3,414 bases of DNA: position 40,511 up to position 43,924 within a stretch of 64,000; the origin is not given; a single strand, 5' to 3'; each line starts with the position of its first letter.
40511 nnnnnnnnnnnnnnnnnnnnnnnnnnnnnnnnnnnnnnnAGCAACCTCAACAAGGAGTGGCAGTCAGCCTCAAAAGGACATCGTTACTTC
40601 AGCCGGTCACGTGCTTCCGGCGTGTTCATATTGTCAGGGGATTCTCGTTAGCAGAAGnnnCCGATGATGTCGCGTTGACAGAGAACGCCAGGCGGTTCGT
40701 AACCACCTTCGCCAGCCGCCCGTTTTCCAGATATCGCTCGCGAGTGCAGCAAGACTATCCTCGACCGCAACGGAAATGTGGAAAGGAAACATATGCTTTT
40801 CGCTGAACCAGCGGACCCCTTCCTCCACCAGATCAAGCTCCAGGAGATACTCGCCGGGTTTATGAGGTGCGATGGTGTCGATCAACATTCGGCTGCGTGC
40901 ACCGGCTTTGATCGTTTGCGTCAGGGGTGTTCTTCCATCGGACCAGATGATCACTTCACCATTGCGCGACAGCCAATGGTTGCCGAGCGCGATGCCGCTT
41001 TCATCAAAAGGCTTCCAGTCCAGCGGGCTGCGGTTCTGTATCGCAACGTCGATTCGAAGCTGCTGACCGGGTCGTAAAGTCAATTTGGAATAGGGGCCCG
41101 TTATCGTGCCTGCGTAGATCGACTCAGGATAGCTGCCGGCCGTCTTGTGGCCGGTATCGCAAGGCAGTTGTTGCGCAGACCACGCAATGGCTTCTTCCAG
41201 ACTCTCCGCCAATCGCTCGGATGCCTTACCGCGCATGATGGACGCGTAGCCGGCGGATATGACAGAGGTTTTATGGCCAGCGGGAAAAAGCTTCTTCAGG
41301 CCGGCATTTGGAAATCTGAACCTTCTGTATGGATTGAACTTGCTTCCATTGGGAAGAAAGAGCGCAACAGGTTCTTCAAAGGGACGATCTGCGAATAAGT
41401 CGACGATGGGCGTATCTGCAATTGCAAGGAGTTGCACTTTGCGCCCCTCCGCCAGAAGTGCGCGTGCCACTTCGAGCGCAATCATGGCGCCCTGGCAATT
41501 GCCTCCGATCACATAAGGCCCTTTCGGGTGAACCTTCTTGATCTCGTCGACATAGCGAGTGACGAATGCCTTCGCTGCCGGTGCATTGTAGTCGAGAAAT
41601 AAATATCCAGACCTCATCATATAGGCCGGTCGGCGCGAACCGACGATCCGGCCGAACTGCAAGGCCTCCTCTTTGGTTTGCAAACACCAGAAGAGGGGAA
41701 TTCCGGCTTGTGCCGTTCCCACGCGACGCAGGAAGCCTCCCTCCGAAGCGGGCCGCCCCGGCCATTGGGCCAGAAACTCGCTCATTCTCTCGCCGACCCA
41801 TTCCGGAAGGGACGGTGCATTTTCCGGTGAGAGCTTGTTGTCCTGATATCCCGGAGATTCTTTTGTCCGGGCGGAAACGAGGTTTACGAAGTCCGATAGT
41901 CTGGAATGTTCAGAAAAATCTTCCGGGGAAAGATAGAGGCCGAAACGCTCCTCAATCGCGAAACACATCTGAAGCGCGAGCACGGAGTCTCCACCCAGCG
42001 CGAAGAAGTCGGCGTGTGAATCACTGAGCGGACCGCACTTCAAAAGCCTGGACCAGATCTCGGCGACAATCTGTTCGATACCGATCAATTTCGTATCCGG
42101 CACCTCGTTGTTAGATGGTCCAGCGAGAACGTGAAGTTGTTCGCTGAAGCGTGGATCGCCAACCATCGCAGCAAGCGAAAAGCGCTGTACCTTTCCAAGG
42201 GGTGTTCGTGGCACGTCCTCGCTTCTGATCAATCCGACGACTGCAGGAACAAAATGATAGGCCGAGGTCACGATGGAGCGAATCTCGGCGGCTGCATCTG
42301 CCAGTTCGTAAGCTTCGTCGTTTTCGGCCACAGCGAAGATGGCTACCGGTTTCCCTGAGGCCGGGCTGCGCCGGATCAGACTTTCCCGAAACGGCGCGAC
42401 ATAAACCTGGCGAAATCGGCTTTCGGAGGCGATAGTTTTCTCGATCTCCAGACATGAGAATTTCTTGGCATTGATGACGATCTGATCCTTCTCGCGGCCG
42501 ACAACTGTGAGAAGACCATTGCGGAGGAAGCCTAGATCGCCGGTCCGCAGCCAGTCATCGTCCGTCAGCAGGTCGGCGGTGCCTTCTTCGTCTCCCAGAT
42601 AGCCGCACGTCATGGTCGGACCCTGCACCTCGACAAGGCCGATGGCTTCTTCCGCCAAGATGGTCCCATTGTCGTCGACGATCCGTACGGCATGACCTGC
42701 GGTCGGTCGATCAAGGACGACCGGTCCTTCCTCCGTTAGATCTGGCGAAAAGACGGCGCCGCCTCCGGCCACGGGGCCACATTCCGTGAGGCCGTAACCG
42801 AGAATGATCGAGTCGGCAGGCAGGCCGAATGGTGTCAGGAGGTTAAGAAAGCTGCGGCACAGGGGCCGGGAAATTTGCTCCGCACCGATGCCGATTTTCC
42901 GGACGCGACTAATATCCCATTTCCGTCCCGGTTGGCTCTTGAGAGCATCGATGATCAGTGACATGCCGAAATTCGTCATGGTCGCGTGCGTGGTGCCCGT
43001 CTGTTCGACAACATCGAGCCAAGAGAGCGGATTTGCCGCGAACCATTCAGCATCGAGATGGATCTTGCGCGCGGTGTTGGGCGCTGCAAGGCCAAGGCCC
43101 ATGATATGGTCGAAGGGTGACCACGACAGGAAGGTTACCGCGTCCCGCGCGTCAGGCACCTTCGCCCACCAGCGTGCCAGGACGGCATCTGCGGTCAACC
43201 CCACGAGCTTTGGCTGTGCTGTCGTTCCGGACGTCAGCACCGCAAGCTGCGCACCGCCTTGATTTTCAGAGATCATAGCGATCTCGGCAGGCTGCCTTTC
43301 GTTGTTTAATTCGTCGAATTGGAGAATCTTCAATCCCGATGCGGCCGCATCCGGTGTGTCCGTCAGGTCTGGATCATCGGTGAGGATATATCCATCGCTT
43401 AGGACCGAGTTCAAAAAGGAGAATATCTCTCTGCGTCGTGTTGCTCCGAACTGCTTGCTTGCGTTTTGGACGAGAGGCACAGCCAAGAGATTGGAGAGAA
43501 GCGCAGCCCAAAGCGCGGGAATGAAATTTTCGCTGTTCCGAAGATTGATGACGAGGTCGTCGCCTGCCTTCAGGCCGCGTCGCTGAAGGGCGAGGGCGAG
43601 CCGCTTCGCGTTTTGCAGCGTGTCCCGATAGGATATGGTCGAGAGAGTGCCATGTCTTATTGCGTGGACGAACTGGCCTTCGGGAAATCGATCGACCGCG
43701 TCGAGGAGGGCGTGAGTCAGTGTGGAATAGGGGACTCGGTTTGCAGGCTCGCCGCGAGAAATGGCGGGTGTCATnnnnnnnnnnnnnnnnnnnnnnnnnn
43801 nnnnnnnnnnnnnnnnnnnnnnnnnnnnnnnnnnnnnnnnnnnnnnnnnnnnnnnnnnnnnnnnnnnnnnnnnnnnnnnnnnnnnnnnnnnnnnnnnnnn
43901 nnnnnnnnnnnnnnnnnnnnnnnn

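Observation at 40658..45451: Translationally coupled operon: Tat-exported GH3 hydrolase, DUF218 protein, and NRPS-like A-T-TE protein with extra C-terminal domain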

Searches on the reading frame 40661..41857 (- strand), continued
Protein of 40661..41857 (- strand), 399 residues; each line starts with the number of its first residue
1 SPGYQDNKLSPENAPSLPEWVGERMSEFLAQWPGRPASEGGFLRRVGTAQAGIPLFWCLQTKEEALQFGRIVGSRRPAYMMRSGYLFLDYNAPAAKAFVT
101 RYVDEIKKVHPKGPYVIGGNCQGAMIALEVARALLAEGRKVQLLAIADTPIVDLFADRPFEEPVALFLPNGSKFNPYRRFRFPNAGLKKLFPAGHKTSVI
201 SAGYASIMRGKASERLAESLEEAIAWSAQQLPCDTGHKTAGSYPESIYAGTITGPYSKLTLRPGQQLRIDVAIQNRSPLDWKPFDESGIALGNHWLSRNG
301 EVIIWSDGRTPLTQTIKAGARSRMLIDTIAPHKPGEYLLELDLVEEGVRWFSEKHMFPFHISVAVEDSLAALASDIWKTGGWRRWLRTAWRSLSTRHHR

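Call 80: find_encoding_contigs(protein=P0215, flank=8000, max_places=1)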
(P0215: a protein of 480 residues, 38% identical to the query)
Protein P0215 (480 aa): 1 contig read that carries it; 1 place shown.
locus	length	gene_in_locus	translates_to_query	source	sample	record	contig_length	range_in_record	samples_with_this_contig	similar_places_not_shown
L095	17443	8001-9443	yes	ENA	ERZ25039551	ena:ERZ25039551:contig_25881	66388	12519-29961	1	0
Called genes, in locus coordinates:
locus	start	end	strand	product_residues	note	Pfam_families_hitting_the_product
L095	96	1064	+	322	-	PF00480:ROK (faint), PF02685:Glucokinase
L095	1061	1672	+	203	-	PF01081:Aldolase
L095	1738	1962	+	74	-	-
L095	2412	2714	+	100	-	-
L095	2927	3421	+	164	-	-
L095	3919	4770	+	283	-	PF13469:Sulfotransfer_3 (weak)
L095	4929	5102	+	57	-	-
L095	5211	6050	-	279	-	PF00535:Glycos_transf_2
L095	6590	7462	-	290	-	PF00685:Sulfotransfer_1 (faint), PF13469:Sulfotransfer_3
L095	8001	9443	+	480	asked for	PF00550:PP-binding, PF00975:Thioesterase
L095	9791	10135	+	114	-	-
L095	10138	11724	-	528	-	PF00501:AMP-binding, PF13193:AMP-binding_C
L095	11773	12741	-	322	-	PF02615:Ldh_2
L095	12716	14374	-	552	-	PF00501:AMP-binding, PF13193:AMP-binding_C, PF00550:PP-binding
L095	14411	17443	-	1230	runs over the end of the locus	PF00501:AMP-binding, PF13193:AMP-binding_C, PF00550:PP-binding, PF00668:Condensation, PF00501:AMP-binding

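Call 85: search_protein_representatives(alignment_id=A2)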
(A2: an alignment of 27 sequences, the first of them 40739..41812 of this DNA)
Query: 27 sequences, 357 profile positions. Proteins with E-value up to 0.001 (for the whole library): 41871; up to 1e-10: 14517; up to 1e-30: 975. The best 150 are listed.
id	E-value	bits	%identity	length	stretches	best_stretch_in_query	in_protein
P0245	2.8e-158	543.0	-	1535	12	220-350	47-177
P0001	4.5e-154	529.2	-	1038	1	2-353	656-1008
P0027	5.0e-143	492.9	-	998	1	2-349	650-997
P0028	3.7e-142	490.0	-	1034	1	2-355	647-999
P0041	8.3e-131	452.7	-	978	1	4-352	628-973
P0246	1.3e-130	452.0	-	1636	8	244-352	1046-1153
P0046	2.7e-130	451.0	-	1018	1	2-351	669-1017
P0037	5.4e-130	450.0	-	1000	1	2-349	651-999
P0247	3.0e-125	434.4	-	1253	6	231-350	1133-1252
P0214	6.6e-125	433.3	-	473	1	3-355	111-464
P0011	9.6e-125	432.7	-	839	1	2-351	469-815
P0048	1.3e-124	432.3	-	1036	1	2-353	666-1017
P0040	2.4e-124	431.4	-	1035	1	5-354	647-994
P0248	2.6e-124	431.3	-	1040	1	2-351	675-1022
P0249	4.1e-124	430.7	-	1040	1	2-351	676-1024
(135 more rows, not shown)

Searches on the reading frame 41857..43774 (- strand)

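Call 31: search_solved_structures(query=window:41857-43774:-, max_evalue=0.00001)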
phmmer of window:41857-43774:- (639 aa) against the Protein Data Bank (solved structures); distinct sequences matched with E-value up to 0.00001: 112 (the best 60 are shown).
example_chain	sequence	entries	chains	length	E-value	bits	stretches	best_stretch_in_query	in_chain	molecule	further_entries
4r0m_B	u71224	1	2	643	3e-61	211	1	42-622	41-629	McyG protein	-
6ulw_A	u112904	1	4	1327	2.2e-51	178.4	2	354-547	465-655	Amino acid adenylation domain-containing protein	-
6ulx_A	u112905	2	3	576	6.9e-45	156.9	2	354-537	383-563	Amino acid adenylation domain-containing protein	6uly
3pbk_A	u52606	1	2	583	1.1e-24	90.2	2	359-452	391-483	Fatty Acyl-Adenylate Ligase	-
7wua_A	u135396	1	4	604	5.7e-18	68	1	178-531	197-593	Acyl-CoA synthase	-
5u95_A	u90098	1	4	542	1.2e-17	67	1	46-537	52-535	4-coumarate--CoA ligase 2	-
5bsm_A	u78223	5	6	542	1.4e-17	66.7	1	46-537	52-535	4-coumarate--CoA ligase 2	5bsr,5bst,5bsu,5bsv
8yyr_A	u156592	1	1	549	2.7e-17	65.8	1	18-541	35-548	Putative ATP-dependent b-aminoacyl-ACP synthetase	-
8hd4_A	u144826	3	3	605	2.8e-17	65.7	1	54-535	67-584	Long-chain-fatty-acid--AMP ligase FadD23 | Fatty-acid-CoA ligase FadD23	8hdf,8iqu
3kxw_A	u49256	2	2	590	3.2e-17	65.5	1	45-447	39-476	Saframycin Mx1 synthetase B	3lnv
7emy_A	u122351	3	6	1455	5e-17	64.9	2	51-453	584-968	Dihydroaeruginoic acid synthetase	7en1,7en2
5bsw_A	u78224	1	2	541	6.9e-17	64.4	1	46-537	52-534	4-coumarate--CoA ligase 2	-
7dq5_A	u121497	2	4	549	3.4e-16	62.1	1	18-541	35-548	Putative ATP-dependent b-aminoacyl-ACP synthetase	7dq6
8r2q_A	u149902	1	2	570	3.8e-16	62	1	45-537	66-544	Probable fatty-acid-CoA ligase FadD5 (Fatty-acid-CoA synthetase) (Fatty-acid-CoA synthase)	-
8yyq_A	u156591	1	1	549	1.1e-15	60.5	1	18-541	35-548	Putative ATP-dependent b-aminoacyl-ACP synthetase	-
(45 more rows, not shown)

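Call 38: search_solved_structures(query=window:41857-43774:-, max_evalue=1e-20, show_alignments=4)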
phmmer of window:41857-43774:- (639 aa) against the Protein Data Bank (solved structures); distinct sequences matched with E-value up to 1e-20: 4.
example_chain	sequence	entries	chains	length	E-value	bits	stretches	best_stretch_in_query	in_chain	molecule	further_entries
4r0m_B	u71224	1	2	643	3e-61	211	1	42-622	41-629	McyG protein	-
6ulw_A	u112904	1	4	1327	2.2e-51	178.4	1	354-547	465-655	Amino acid adenylation domain-containing protein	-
6ulx_A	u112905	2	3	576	6.9e-45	156.9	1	354-537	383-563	Amino acid adenylation domain-containing protein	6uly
3pbk_A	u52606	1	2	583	1.1e-24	90.2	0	359-452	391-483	Fatty Acyl-Adenylate Ligase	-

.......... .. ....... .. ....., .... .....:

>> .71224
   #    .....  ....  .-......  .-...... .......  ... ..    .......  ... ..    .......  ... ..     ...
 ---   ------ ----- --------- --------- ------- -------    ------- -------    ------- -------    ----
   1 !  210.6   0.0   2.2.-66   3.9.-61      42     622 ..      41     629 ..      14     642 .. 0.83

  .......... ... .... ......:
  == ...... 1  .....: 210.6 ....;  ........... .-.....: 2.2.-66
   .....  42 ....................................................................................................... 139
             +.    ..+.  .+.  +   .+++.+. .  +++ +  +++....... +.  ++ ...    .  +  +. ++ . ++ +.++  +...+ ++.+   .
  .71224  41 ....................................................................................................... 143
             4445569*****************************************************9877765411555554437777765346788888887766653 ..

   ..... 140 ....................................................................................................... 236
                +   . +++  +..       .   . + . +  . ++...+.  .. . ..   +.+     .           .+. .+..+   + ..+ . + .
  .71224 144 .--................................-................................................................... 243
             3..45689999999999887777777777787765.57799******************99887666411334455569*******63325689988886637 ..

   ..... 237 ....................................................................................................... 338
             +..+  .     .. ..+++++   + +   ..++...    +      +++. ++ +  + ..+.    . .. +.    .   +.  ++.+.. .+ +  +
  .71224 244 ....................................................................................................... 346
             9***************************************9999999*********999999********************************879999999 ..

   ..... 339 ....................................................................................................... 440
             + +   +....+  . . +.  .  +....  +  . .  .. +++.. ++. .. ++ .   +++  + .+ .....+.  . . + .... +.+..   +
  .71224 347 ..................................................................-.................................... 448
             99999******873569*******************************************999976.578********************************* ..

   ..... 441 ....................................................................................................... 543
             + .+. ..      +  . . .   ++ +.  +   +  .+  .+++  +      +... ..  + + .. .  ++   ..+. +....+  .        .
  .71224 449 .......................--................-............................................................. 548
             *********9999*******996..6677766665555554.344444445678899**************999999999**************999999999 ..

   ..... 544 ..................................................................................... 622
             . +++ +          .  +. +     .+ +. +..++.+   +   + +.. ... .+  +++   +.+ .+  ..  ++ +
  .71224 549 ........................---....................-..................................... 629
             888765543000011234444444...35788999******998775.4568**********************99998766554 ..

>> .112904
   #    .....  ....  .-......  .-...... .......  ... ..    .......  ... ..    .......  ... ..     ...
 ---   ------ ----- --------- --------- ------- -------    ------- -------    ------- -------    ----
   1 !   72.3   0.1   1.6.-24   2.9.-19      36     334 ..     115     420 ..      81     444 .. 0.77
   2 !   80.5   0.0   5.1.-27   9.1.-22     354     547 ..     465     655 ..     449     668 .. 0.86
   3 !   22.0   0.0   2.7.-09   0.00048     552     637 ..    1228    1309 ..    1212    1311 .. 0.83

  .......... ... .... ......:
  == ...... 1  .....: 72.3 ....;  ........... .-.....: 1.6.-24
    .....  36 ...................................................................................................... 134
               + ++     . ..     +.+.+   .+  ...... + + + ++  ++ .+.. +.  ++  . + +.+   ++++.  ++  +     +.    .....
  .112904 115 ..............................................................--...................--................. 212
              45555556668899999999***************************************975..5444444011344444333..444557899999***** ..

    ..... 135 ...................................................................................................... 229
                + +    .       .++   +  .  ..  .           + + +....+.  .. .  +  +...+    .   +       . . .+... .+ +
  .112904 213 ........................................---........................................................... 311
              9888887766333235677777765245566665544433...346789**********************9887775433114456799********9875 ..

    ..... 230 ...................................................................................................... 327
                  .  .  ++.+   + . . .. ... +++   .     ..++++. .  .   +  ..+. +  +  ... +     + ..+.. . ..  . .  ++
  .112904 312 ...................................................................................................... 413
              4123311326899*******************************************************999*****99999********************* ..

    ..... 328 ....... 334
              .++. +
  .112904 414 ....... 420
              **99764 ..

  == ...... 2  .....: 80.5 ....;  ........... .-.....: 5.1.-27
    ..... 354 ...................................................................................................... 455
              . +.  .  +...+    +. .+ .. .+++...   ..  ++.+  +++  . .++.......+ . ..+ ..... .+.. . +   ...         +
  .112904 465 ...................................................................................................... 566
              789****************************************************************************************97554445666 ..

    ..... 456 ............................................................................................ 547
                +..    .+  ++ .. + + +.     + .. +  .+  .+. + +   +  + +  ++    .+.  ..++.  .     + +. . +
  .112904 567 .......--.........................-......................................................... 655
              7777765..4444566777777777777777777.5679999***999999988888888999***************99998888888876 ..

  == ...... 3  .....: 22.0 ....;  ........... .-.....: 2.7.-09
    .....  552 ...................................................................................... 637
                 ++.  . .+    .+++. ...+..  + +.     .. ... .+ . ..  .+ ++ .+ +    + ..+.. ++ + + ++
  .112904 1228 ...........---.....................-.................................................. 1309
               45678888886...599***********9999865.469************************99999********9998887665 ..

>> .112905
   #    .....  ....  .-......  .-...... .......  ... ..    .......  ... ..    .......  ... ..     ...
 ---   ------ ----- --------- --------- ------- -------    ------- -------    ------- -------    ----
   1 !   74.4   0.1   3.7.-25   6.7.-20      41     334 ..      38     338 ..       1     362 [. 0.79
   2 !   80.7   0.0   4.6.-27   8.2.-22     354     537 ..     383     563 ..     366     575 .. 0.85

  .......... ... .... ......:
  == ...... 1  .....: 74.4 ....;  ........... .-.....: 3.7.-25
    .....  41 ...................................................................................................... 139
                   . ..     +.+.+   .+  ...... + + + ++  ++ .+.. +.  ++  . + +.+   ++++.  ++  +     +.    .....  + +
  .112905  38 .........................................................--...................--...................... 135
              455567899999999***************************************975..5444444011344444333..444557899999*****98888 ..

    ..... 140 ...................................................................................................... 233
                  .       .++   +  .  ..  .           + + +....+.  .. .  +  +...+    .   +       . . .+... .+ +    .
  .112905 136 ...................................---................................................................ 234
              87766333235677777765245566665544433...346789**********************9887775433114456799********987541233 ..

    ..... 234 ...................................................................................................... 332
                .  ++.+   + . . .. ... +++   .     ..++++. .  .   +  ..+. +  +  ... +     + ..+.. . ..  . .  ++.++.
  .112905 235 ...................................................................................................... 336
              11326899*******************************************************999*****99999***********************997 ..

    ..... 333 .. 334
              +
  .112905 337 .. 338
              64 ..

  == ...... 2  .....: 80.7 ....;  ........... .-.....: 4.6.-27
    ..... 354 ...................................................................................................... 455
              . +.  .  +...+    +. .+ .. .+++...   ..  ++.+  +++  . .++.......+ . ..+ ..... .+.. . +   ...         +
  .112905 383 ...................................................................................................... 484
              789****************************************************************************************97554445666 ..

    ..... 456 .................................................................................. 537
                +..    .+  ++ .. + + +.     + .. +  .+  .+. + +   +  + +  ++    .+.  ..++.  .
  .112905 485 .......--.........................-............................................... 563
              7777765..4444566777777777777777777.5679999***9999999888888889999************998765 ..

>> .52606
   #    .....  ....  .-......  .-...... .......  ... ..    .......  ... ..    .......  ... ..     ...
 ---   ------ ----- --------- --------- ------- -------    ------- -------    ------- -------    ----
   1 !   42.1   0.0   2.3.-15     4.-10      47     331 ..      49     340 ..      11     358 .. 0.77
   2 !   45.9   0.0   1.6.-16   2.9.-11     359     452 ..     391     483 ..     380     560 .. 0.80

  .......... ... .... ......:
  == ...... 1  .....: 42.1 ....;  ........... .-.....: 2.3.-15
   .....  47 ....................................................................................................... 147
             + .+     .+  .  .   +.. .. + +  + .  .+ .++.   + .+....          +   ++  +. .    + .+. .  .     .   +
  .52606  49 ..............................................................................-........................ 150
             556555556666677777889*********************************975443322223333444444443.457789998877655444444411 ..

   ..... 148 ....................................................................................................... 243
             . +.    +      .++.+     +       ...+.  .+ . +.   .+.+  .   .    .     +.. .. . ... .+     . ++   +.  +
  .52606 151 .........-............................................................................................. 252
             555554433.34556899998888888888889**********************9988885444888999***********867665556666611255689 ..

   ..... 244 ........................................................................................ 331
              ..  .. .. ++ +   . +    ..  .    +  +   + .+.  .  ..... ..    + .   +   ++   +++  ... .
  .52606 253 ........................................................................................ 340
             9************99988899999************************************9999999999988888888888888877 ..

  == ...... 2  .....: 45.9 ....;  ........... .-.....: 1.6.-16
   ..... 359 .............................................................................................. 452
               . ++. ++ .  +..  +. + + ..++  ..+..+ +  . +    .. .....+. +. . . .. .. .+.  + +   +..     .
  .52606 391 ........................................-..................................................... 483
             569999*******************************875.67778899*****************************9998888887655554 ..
